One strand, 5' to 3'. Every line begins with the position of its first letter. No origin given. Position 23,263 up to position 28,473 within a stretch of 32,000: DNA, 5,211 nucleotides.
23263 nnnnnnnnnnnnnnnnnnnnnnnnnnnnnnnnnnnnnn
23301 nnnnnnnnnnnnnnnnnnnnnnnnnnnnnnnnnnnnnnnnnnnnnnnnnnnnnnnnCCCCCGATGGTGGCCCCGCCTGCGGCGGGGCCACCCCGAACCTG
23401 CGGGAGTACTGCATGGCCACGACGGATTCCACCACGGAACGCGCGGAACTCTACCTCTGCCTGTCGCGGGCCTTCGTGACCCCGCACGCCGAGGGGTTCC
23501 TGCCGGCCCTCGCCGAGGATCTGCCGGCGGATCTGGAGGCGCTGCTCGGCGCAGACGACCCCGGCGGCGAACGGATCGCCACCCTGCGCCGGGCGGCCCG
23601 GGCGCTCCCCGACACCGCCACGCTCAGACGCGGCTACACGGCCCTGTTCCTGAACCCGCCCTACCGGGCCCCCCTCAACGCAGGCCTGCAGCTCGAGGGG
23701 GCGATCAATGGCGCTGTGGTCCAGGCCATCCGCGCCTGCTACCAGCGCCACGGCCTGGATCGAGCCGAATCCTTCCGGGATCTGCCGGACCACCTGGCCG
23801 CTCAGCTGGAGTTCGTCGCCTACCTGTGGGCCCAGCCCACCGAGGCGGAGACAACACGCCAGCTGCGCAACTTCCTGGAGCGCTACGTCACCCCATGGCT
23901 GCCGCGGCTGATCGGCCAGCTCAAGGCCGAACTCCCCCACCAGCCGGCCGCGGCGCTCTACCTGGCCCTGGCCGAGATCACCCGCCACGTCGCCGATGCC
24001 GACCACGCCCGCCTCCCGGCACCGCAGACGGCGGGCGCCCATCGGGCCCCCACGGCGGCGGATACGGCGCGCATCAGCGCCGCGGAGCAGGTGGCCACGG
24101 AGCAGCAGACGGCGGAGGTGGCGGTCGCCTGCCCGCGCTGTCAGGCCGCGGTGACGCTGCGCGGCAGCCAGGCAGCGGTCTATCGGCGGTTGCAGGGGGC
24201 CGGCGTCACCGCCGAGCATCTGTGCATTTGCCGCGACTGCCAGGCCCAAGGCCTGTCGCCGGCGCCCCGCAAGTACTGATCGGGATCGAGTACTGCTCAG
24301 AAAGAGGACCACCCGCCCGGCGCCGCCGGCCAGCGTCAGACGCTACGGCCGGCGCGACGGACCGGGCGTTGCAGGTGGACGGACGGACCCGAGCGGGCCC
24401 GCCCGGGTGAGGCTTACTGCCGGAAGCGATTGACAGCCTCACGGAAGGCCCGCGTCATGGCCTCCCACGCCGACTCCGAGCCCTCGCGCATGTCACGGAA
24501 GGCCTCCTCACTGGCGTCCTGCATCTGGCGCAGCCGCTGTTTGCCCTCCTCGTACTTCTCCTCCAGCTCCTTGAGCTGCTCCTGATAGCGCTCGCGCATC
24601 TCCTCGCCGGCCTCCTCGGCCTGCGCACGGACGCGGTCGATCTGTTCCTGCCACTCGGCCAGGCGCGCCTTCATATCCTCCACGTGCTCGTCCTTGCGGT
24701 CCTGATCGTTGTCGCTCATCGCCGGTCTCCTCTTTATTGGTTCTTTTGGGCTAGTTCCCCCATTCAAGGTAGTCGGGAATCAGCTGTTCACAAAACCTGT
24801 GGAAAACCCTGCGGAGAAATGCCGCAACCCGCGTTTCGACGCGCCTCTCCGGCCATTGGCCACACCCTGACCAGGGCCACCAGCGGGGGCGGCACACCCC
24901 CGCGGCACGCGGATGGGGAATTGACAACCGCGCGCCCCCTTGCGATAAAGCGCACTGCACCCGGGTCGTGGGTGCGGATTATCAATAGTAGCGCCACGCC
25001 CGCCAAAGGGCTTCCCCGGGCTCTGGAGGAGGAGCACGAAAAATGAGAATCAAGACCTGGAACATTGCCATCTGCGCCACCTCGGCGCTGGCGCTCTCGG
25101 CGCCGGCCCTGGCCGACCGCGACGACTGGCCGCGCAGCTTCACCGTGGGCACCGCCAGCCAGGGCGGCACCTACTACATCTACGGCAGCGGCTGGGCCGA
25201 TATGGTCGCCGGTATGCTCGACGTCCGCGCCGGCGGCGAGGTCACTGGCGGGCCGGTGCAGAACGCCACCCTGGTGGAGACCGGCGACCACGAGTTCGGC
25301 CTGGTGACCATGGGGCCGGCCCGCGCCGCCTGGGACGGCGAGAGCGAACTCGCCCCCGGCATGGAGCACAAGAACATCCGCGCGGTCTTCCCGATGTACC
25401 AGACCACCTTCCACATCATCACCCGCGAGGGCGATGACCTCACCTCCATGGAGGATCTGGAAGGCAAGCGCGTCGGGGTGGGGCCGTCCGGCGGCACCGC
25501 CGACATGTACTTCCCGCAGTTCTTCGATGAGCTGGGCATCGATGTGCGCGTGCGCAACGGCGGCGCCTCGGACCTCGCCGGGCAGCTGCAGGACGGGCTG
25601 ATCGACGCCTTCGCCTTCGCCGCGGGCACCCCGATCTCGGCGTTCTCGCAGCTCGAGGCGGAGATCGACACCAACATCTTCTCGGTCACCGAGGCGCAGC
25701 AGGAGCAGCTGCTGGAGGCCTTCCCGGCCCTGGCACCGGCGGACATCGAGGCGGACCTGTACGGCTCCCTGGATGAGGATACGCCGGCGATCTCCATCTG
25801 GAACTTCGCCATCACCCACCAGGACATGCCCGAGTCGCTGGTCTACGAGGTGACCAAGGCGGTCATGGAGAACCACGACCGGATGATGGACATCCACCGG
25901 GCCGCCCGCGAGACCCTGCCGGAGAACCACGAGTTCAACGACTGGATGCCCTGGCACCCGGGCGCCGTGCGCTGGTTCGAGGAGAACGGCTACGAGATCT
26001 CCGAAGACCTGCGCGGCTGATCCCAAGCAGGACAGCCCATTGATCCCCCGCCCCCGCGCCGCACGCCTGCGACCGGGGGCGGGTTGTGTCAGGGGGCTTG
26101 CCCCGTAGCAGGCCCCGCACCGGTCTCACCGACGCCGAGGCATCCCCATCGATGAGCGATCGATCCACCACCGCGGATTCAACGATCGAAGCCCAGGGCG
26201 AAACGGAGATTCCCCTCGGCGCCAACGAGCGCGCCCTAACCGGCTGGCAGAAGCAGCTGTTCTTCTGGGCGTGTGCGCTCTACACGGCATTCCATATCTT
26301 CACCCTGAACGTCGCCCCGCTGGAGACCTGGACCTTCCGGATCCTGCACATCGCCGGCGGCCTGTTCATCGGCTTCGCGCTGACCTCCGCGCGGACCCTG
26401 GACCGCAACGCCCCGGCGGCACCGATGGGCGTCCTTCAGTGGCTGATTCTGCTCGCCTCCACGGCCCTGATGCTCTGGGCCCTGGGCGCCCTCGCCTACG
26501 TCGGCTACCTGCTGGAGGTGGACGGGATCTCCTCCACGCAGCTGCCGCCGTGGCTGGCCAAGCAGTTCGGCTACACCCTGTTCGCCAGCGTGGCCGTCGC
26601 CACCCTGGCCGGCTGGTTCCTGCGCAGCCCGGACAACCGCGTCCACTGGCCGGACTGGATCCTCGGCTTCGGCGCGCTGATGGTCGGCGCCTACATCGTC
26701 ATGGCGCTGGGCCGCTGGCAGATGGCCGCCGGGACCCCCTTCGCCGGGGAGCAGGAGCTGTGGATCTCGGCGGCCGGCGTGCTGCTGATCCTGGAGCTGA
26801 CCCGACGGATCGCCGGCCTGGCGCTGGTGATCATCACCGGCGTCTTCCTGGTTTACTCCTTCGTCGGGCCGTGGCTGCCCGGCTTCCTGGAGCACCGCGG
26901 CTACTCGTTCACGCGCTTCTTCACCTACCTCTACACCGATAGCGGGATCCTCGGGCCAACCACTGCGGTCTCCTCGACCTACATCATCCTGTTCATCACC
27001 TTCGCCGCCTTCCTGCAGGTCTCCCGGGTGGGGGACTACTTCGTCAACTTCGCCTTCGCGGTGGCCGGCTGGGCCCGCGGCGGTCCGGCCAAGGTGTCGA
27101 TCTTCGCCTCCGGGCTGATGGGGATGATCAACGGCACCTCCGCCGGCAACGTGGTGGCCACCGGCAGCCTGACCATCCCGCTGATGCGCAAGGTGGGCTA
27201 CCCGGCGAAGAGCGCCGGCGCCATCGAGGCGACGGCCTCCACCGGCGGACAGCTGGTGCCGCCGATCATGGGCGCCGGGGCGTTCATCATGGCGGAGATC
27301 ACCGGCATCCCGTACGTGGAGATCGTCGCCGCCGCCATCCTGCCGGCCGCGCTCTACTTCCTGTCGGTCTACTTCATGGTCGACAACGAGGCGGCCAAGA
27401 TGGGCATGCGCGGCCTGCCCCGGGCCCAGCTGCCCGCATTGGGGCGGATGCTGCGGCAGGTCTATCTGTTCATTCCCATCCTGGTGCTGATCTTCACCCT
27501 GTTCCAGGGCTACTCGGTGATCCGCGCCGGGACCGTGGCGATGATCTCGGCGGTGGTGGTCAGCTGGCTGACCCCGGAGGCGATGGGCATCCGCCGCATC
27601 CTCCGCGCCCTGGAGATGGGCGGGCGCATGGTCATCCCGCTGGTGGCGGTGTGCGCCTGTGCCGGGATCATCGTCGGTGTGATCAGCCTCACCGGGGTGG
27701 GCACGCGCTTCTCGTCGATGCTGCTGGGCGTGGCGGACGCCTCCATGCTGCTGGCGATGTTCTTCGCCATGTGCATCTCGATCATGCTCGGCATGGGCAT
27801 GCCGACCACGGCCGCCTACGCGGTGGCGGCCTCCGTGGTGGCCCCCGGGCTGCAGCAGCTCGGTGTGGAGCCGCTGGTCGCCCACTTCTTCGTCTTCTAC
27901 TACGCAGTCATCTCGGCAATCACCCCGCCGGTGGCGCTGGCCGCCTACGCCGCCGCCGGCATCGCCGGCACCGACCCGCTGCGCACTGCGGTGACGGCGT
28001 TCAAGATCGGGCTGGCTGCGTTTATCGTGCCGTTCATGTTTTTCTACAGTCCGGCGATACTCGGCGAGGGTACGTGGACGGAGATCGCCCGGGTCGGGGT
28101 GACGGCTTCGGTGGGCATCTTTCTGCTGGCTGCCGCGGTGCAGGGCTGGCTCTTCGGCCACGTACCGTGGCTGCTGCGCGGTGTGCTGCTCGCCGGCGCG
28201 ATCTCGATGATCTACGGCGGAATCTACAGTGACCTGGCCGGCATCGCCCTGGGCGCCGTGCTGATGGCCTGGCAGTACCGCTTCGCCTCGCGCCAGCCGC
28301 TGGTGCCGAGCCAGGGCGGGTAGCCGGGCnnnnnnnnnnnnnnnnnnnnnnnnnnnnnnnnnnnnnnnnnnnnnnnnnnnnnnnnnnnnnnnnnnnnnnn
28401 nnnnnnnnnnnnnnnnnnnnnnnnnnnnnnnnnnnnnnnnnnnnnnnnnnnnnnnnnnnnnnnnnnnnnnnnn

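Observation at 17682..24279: Five-gene arxB2ABCD-like anaerobic arsenite oxidase operon with no adjacent arxXSR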

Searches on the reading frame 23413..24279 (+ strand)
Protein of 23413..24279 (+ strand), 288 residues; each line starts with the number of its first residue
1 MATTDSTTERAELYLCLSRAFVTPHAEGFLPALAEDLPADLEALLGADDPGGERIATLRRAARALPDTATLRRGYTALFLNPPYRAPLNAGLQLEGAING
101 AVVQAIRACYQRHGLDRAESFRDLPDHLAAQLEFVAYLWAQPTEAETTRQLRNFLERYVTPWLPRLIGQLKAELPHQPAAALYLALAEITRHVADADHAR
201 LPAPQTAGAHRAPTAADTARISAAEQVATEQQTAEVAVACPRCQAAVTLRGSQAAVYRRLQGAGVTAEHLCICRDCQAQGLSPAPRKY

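Call 3: search_protein_families(library=ncbifam, proteins=[window:23413-24279:+], max_evalue=0.001)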
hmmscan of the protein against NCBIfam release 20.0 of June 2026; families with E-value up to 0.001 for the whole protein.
window:23413-24279:+ (288 aa): 4 families
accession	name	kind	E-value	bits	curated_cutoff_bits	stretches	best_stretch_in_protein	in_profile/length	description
TIGR03482.1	DMSO_red_II_cha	subfamily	2.3e-14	53.9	152.3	1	10-201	2-192/197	DMSO reductase family type II enzyme chaperone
NF003442.0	PRK04976.1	equivalog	1.6e-08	34.8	132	1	8-199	10-206/211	molecular chaperone TorD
NF042981.1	EthbenzDh_ebdD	equivalog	1.1e-05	25.2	360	1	108-190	119-208/222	ethylbenzene dehydrogenase subunit delta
TIGR00684.1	narJ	equivalog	0.00013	22.1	59.35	1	100-171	78-139/152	nitrate reductase molybdenum cofactor assembly chaperone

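Call 4: search_protein_families(library=pfam, proteins=[window:23413-24279:+], max_evalue=0.001)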
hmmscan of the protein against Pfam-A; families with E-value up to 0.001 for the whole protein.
window:23413-24279:+ (288 aa): 1 family
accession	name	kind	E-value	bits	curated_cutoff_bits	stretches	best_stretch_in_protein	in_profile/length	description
PF02613.20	Nitrate_red_del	-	3.5e-19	69.7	22.2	1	52-166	9-134/136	Nitrate reductase delta subunit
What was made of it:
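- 23413..24279 (+): arxD: a 288-aa TorD/NarJ-family maturation chaperone with a C-terminal CxxC-x27-CxCxxC tail. Pfam Nitrate_red_del, 69.7 bits (call 4).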

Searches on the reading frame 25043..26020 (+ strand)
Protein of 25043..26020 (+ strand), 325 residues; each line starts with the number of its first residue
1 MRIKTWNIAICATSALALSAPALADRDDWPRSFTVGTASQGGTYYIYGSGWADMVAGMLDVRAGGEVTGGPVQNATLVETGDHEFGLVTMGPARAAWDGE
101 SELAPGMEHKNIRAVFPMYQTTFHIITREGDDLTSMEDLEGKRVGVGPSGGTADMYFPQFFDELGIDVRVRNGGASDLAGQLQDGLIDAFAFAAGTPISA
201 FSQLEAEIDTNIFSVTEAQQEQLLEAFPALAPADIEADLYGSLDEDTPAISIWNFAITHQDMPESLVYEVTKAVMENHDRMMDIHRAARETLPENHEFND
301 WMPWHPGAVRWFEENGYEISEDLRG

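Call 14: search_protein_families(library=pfam, proteins=[window:25043-26020:+], max_evalue=0.00001)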
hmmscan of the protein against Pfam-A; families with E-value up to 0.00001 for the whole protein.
window:25043-26020:+ (325 aa): 2 families
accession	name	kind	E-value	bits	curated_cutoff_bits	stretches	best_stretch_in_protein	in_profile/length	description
PF16868.10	NMT1_3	-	2.6e-74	250.9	27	1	35-316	1-289/289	NMT1-like family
PF09084.16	NMT1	-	6.7e-06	26.6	20.5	0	103-218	54-171/216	NMT1/THI5 like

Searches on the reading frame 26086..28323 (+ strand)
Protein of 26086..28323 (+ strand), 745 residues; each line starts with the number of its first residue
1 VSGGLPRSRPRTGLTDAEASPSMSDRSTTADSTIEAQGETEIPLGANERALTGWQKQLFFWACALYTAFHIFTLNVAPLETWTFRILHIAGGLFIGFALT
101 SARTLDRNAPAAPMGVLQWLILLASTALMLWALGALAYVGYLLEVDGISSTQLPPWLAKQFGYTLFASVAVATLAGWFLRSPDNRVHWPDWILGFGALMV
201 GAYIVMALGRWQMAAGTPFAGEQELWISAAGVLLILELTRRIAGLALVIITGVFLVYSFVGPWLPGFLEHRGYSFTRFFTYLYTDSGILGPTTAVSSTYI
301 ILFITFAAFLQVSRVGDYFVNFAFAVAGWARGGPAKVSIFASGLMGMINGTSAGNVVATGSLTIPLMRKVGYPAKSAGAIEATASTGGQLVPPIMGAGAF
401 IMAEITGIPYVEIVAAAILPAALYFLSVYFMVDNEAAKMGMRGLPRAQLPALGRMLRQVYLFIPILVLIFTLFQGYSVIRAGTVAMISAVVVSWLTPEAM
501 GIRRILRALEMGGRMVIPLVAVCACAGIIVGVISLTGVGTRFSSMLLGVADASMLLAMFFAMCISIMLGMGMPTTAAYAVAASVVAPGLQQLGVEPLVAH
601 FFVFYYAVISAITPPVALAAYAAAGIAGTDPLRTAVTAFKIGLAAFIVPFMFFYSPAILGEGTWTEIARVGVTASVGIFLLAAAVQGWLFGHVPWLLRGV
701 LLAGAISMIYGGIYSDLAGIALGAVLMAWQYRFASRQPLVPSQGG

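Call 14: search_protein_families(library=pfam, proteins=[window:26086-28323:+], max_evalue=0.00001)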
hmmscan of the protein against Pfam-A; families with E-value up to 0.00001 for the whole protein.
window:26086-28323:+ (745 aa): 1 family
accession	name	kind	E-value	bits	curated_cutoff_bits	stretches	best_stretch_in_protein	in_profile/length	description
PF06808.19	DctM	-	3e-85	287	23.8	1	231-659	2-405/413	Tripartite ATP-independent periplasmic transporter, DctM component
